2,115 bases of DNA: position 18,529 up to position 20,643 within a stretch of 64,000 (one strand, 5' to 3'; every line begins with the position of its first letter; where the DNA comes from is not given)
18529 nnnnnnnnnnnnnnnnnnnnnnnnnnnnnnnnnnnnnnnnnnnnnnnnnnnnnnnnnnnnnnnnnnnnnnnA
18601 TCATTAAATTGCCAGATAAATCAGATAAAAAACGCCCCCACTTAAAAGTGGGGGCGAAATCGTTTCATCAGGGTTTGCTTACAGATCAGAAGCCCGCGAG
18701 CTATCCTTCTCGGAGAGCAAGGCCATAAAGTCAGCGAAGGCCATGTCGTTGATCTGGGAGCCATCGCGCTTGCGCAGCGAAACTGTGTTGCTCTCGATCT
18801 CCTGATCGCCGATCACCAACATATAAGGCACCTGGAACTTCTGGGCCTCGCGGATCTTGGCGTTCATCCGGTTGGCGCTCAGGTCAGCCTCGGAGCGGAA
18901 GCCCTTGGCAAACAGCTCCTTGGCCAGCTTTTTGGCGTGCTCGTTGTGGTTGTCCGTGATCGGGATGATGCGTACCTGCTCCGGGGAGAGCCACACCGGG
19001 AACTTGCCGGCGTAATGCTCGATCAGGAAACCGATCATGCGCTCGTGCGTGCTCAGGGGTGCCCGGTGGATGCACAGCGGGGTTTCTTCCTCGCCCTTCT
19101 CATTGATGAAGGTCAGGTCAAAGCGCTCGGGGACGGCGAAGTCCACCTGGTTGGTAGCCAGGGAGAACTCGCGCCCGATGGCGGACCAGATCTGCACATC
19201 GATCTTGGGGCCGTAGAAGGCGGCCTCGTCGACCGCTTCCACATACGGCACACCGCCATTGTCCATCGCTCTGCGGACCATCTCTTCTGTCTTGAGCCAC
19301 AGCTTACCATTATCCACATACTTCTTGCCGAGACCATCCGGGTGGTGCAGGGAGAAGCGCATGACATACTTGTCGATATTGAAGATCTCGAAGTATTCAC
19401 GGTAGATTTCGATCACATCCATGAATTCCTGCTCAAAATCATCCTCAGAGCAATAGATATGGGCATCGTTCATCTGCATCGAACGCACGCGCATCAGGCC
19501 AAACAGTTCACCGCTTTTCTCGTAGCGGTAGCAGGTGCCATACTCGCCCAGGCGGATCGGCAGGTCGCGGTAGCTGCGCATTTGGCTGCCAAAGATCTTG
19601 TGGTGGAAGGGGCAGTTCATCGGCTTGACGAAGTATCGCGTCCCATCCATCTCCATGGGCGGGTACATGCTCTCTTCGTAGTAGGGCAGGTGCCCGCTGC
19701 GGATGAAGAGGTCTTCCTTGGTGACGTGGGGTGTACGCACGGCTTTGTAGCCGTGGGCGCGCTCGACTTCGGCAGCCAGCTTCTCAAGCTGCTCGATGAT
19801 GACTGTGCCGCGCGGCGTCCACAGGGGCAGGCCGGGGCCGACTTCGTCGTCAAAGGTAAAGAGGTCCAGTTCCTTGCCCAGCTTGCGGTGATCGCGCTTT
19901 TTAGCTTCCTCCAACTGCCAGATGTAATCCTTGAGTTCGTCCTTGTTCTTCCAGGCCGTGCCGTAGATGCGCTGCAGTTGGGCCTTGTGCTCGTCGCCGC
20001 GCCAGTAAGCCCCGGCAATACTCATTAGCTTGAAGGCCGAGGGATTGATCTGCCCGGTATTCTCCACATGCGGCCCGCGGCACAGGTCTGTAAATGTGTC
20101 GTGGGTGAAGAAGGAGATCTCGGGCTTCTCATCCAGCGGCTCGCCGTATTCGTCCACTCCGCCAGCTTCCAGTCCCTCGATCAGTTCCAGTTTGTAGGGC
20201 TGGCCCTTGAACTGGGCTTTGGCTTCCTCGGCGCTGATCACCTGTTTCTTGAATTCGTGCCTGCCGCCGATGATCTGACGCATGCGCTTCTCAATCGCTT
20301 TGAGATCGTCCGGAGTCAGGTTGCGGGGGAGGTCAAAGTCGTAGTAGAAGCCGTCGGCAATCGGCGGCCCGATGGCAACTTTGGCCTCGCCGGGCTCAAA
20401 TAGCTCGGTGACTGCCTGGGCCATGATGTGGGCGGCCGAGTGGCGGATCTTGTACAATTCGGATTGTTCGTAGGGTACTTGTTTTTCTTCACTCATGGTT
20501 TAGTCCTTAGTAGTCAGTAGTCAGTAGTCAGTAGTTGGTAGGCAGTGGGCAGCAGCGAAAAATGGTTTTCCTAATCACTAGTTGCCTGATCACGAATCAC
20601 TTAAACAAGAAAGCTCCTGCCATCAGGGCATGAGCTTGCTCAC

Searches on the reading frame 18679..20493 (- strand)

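Call 85: search_protein_families(library=pfam, max_evalue=0.00001, proteins=[window:18679-20493:-])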
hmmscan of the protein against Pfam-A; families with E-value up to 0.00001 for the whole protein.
window:18679-20493:- (604 aa): 3 families
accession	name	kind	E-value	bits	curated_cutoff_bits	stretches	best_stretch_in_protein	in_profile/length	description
PF00587.30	tRNA-synt_2b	-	8.2e-40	137.2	29.3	1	284-494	8-179/179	tRNA synthetase class II core domain (G, H, P, S and T)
PF03129.25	HGTP_anticodon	-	1.5e-24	86.4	21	1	506-595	1-93/94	Anticodon binding domain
PF07973.19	tRNA_SAD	-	4.2e-12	46.3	24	1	132-177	8-44/44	Threonyl and Alanyl tRNA synthetase second additional domain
